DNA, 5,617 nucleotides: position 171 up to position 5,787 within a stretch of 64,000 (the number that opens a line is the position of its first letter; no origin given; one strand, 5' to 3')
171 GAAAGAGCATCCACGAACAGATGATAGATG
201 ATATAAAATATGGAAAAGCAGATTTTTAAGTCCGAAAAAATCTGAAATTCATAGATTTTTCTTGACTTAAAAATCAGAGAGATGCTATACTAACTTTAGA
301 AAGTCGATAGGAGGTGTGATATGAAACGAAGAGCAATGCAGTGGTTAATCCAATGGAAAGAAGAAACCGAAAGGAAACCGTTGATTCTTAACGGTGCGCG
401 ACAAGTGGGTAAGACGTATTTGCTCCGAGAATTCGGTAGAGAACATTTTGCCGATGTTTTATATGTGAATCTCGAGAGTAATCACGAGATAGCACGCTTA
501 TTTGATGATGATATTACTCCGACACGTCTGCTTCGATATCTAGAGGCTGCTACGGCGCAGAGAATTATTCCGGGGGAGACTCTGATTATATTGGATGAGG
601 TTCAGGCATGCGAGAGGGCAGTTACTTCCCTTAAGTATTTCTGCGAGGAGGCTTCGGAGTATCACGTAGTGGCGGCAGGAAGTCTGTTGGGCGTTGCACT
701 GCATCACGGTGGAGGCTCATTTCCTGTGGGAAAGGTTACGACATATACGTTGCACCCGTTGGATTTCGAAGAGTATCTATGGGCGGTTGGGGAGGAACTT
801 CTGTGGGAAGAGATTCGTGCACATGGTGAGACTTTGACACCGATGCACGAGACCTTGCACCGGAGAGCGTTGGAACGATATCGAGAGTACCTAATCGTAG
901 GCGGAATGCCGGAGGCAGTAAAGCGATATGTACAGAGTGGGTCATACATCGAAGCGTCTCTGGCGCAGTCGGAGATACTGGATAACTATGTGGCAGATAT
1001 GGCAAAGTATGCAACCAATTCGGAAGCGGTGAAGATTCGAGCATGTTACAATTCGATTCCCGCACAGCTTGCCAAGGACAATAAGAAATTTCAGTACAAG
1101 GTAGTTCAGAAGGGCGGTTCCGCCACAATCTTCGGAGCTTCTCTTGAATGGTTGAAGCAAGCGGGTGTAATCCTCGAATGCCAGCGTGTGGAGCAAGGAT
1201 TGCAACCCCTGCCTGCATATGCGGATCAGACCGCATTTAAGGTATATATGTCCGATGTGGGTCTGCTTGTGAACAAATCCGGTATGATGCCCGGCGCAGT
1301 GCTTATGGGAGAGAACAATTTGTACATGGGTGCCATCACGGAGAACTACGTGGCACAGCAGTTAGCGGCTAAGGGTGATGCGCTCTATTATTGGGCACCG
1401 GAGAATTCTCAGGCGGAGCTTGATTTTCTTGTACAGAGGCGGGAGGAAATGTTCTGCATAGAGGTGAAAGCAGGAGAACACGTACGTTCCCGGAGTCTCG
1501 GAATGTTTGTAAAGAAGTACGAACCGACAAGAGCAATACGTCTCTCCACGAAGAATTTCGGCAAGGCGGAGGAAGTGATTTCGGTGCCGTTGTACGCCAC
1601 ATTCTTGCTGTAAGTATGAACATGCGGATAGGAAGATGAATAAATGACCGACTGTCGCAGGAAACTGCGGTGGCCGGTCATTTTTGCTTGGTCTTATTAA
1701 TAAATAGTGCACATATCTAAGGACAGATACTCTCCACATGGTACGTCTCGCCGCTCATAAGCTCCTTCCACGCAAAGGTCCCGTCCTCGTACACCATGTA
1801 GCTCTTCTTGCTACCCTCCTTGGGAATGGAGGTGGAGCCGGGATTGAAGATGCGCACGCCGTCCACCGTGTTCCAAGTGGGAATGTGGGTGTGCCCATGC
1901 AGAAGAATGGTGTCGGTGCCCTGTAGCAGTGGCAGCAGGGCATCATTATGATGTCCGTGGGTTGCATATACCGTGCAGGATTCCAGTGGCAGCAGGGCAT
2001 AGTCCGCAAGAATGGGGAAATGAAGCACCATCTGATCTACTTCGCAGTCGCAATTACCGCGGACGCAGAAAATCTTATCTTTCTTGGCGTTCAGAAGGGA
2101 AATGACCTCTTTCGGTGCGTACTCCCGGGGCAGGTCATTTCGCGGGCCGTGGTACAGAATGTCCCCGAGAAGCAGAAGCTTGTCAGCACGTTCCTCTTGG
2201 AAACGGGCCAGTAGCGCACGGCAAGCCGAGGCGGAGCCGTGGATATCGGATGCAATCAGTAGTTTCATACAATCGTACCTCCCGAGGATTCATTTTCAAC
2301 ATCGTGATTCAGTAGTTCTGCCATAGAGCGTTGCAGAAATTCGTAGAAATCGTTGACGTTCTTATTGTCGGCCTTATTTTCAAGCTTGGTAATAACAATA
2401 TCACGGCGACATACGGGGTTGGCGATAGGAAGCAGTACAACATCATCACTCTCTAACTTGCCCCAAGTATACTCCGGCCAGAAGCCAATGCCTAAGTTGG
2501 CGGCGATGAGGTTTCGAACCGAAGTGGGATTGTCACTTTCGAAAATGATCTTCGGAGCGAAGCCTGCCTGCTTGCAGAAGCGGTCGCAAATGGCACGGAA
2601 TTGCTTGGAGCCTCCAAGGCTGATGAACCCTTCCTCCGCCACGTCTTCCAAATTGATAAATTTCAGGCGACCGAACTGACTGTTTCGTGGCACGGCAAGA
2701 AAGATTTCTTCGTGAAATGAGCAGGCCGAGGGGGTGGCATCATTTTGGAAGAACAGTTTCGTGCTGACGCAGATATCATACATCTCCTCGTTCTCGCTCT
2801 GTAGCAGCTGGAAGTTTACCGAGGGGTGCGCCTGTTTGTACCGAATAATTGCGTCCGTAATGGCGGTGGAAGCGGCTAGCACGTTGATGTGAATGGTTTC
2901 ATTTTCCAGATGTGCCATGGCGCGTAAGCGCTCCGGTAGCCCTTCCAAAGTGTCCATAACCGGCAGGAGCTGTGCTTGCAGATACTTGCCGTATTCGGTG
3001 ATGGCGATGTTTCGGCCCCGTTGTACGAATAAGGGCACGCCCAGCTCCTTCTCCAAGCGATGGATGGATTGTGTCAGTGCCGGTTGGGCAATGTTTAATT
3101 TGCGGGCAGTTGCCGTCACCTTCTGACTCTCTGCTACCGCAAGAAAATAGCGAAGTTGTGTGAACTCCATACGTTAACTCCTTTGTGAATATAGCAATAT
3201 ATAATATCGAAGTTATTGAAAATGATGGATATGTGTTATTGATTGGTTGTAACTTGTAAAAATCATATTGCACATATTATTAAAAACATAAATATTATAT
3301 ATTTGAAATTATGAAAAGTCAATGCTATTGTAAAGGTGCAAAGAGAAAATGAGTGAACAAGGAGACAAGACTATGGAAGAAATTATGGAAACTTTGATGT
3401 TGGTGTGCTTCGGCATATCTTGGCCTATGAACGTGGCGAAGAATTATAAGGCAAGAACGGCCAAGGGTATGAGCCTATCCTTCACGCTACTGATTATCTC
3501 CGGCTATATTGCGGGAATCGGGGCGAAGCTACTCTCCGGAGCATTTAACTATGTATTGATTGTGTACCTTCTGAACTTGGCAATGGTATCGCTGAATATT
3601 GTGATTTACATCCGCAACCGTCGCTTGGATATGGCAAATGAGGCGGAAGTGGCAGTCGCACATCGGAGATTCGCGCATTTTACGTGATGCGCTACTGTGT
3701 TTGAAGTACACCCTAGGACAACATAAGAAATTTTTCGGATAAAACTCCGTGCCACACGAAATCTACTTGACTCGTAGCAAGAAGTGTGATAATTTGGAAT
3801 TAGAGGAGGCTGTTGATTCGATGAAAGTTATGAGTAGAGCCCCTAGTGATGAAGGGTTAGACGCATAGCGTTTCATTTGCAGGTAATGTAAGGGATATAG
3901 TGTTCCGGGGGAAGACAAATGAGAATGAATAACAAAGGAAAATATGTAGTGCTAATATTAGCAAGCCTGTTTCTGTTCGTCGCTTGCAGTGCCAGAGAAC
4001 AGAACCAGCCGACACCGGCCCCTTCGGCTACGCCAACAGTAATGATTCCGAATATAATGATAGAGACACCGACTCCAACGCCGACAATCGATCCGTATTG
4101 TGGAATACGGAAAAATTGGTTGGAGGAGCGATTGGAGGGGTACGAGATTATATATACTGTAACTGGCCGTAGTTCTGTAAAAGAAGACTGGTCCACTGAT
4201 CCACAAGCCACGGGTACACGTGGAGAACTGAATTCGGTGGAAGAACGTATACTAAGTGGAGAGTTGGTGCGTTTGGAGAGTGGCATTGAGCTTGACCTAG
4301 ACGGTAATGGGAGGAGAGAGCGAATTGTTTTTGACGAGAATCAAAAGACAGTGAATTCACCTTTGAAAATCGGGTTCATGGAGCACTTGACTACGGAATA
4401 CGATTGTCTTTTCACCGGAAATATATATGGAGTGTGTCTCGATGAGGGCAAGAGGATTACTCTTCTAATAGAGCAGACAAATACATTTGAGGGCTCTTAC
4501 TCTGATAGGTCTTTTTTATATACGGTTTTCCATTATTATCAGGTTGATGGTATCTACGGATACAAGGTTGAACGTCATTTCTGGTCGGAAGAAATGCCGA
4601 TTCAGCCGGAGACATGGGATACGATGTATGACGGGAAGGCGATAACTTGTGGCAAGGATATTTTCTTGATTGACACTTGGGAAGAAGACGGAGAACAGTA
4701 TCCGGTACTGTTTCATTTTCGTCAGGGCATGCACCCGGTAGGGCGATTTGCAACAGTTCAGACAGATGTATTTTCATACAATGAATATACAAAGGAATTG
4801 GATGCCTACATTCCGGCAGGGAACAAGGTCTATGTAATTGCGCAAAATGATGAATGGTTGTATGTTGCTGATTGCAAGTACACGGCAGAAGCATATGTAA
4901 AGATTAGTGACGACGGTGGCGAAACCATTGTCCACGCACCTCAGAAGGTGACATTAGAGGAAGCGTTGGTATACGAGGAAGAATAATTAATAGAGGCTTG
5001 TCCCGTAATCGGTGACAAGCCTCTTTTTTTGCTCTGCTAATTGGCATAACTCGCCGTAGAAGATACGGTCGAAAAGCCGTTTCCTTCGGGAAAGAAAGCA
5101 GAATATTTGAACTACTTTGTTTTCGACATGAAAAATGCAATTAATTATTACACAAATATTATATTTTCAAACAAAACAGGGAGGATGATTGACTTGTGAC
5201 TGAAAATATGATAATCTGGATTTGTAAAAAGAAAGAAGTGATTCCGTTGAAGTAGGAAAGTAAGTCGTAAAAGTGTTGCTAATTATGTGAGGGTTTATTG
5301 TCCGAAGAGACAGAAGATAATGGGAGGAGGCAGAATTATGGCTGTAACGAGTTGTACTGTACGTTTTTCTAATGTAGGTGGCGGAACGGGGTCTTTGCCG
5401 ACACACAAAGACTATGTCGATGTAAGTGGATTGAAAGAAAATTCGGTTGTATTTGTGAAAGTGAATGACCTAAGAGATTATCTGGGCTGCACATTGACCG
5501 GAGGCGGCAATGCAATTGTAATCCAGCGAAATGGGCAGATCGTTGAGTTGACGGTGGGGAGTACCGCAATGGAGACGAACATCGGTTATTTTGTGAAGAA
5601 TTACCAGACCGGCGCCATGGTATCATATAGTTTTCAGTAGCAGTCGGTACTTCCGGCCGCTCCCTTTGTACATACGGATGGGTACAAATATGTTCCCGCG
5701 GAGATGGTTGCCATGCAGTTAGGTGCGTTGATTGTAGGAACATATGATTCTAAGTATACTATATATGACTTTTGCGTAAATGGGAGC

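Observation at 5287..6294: Single in-frame TAG splits a lysin-like M15 peptidase / cell-wall-binding protein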

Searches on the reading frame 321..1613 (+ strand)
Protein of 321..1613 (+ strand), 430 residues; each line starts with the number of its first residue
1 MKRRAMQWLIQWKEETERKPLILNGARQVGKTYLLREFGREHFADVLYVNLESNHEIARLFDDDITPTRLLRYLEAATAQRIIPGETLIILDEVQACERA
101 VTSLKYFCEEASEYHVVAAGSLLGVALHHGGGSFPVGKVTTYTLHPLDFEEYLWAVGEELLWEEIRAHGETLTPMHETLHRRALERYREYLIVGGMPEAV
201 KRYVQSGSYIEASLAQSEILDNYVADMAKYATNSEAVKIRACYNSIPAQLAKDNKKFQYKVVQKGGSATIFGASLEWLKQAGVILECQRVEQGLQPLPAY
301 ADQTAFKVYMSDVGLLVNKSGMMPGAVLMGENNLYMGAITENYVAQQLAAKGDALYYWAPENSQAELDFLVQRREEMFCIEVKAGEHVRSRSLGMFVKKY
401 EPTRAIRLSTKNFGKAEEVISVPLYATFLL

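Call 23: search_protein_families(library=pfam, proteins=[window:321-1613:+], max_evalue=0.01)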
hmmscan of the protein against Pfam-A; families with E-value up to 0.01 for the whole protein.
window:321-1613:+ (430 aa): 4 families
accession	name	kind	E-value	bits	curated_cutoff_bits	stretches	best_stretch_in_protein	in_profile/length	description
PF13635.12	DUF4143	-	3.2e-32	111.9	28.1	1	226-385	3-160/160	Domain of unknown function (DUF4143)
PF13173.12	AAA_14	-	1.8e-27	96.3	27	1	18-153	2-129/129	AAA domain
PF01637.24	ATPase_2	-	0.00097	19.4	33.2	1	4-63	6-68/225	ATPase domain predominantly from Archaea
PF13401.12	AAA_22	-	0.0013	19.5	27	1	17-98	4-97/130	AAA domain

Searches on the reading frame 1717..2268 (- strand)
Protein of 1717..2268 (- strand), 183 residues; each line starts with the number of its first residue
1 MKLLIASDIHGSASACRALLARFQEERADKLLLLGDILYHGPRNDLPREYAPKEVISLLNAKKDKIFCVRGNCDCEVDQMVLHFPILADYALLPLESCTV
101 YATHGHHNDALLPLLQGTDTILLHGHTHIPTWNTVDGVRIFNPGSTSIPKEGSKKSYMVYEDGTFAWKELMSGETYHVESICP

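Call 23: search_protein_families(library=pfam, proteins=[window:1717-2268:-], max_evalue=0.01)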
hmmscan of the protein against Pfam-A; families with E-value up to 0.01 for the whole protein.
window:1717-2268:- (183 aa): 2 families
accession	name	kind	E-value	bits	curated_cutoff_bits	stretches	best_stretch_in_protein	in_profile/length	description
PF12850.12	Metallophos_2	-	1.1e-23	84.3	27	1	1-161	1-150/154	Calcineurin-like phosphoesterase superfamily domain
PF00149.33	Metallophos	-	1.3e-13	52.2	21.5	1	1-140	1-128/191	Calcineurin-like phosphoesterase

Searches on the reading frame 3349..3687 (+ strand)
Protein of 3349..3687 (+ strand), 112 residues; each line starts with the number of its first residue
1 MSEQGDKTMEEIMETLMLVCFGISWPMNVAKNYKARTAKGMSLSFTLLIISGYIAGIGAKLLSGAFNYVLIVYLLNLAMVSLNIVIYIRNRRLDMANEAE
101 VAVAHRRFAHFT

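Call 23: search_protein_families(library=pfam, proteins=[window:3349-3687:+], max_evalue=0.01)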
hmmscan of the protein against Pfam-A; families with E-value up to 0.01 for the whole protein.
window:3349-3687:+ (112 aa): 1 family
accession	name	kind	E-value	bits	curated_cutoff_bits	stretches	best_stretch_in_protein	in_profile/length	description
PF04193.19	PQ-loop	-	0.00081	19.5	22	1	31-55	23-47/61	PQ loop repeat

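Call 39: search_protein_families(library=ncbifam, proteins=[window:3349-3687:+], max_evalue=0.01)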
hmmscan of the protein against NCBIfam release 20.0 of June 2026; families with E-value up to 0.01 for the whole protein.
window:3349-3687:+ (112 aa): 0 families

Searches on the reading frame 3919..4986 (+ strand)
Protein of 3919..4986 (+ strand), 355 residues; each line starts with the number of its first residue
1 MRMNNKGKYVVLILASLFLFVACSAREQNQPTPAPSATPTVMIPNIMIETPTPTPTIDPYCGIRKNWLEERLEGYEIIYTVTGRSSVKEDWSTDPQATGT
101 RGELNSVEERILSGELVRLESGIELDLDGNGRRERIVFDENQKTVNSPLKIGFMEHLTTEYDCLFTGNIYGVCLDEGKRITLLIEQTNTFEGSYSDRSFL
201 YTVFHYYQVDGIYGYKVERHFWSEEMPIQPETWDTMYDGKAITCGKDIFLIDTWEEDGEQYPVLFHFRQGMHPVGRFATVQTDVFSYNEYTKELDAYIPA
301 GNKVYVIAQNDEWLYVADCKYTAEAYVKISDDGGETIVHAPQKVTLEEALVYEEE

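Call 23: search_protein_families(library=pfam, proteins=[window:3919-4986:+], max_evalue=0.01)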
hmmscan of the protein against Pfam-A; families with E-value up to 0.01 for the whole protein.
window:3919-4986:+ (355 aa): 0 families

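Call 38: search_protein_families(library=phrogs, proteins=[window:3919-4986:+], max_evalue=0.01)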
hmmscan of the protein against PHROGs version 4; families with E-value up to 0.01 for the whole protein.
window:3919-4986:+ (355 aa): 0 families

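Call 39: search_protein_families(library=ncbifam, proteins=[window:3919-4986:+], max_evalue=0.01)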
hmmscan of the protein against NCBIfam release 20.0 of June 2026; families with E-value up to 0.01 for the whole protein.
window:3919-4986:+ (355 aa): 0 families

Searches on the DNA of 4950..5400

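Call 46: search_rna_families(source=window, start=4950, end=5400, threshold=evalue, max_evalue=1)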
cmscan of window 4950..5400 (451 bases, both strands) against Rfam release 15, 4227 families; matches with E-value up to 1: 1.
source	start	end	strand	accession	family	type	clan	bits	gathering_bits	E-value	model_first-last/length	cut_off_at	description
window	4989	5086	-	RF02397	sau-5971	Gene; sRNA;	-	19.9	90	0.39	1-96/96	no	Staphylococcus sRNA sau-5971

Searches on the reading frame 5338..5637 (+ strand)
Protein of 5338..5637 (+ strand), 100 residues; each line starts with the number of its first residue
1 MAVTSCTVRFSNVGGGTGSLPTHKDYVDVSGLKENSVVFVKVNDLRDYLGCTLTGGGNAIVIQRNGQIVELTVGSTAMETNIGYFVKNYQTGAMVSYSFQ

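Call 6: search_protein_families(library=pfam, proteins=[window:5338-5637:+], max_evalue=1)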
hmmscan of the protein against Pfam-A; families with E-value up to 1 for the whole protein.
seq(100 aa): 1 family
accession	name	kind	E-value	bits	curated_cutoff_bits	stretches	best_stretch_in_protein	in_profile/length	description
PF07833.16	Cu_amine_oxidN1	-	0.016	15.6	24.2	1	27-81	9-65/108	Copper amine oxidase N-terminal domain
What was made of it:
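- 5338..5637 (+): Pseudogene segment A: codons 1-100 (MAVTSC...VSYSFQ), the first two thirds of the Cu_amine_oxidN1-like beta domain. The Pfam Cu_amine_oxidN1 match starts at residue 27 (call 6).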

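Call 17: list_cluster_members(proteins=[window:5338-5637:+, window:5320-5637:+, window:5287-5637:+, P0002, window:5704-6291:+])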
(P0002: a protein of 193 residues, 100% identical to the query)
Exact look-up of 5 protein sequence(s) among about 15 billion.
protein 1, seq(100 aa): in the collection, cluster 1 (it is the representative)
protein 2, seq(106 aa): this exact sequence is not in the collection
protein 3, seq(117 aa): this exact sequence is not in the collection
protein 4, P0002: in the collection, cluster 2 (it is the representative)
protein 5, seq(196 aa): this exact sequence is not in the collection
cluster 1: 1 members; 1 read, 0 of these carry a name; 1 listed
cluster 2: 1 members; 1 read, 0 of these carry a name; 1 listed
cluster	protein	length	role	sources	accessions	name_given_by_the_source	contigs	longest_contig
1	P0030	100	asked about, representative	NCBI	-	-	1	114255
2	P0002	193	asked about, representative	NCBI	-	-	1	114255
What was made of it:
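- The truncated products occur only once in the 15-billion-protein collection, both on the same 114-kb NCBI contig (call 17). Both fragments are called as separate CDSs in the source record, 100 aa and 193 aa (call 17).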

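Call 50: find_encoding_contigs(protein=P0030, flank=3000, max_places=6)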
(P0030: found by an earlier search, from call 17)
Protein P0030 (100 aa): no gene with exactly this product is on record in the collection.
